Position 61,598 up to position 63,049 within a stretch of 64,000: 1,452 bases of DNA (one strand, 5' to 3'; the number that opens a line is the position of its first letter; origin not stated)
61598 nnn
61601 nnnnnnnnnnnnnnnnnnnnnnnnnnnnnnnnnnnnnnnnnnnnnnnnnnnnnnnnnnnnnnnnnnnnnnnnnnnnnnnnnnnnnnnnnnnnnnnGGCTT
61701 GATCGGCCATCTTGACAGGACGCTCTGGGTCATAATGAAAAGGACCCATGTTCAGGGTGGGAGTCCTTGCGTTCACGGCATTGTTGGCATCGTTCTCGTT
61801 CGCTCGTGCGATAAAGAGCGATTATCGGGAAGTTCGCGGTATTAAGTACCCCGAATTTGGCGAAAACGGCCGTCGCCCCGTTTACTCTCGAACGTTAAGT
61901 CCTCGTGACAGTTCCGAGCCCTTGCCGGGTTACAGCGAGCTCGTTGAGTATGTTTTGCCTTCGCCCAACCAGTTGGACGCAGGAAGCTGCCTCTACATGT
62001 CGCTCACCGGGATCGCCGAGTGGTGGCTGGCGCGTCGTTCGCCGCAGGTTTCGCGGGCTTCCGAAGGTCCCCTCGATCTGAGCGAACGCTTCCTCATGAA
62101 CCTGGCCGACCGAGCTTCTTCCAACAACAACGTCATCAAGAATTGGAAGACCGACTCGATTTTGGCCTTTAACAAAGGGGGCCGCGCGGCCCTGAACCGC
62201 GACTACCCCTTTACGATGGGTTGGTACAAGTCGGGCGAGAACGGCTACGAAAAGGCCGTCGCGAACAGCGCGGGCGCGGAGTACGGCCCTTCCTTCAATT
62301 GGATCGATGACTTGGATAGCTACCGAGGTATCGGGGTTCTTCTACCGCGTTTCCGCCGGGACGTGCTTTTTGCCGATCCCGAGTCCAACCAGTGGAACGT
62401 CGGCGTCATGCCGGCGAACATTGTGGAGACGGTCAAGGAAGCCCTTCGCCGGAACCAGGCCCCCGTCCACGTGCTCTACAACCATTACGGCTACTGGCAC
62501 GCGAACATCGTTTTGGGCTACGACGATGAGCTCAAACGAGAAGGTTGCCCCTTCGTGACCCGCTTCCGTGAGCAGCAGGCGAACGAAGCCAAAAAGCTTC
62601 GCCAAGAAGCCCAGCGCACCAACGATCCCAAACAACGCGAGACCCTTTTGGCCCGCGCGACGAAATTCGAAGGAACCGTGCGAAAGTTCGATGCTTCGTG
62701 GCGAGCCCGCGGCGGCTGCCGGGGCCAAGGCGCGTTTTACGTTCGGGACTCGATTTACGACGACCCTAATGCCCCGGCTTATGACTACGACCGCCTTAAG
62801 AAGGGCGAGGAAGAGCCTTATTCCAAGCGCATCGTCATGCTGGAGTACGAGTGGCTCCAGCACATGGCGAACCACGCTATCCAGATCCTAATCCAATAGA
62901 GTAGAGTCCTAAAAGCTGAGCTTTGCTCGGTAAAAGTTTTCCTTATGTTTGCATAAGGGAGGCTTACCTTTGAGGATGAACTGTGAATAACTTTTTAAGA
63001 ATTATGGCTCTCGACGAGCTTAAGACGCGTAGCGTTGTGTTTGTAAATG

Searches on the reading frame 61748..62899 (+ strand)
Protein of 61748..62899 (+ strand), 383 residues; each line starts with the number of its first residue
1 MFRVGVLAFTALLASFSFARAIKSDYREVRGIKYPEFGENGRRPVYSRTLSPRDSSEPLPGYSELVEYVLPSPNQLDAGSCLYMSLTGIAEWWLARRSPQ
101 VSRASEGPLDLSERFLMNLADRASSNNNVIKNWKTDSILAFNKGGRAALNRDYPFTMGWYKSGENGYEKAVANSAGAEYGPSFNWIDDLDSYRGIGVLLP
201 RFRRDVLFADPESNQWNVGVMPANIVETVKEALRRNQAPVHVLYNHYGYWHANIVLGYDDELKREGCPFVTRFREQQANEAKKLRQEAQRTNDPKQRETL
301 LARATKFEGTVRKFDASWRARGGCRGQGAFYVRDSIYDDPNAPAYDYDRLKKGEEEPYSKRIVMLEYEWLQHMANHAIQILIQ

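Call 80: find_encoding_contigs(protein=window:61748-62899:+, flank=10000, max_places=2)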
Protein window:61748-62899:+ (383 aa): 4 contigs read that carry it; 2 places shown.
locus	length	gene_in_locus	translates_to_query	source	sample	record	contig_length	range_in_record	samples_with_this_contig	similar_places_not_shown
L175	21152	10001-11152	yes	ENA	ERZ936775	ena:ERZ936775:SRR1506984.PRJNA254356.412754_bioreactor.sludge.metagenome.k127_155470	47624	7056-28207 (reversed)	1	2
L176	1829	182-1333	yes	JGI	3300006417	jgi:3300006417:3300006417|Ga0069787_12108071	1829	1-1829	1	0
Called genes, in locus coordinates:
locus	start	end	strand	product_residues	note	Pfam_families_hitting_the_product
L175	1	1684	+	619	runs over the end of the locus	PF07719:TPR_2 (faint), PF13174:TPR_6 (faint), PF13181:TPR_8 (faint), PF13428:TPR_14 (faint), PF13432:TPR_16 (faint), PF13424:TPR_12 (weak), PF17874:TPR_MalT, PF00486:Trans_reg_C, +4 more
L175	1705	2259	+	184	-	-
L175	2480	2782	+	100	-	PF01084:Ribosomal_S18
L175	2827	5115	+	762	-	PF08298:AAA_PrkA, PF06798:PrkA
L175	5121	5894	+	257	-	PF00165:HTH_AraC (faint), PF12833:HTH_18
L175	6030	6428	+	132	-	PF07366:SnoaL (weak), PF14534:DUF4440 (weak), PF12680:SnoaL_2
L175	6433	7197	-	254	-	-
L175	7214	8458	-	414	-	PF02441:Flavoprotein, PF04127:DFP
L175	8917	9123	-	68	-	-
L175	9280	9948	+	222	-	PF10996:Beta-Casp, PF07521:RMMBL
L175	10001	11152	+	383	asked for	-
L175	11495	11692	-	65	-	-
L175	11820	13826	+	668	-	-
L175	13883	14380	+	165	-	-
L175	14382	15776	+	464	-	-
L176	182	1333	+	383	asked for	-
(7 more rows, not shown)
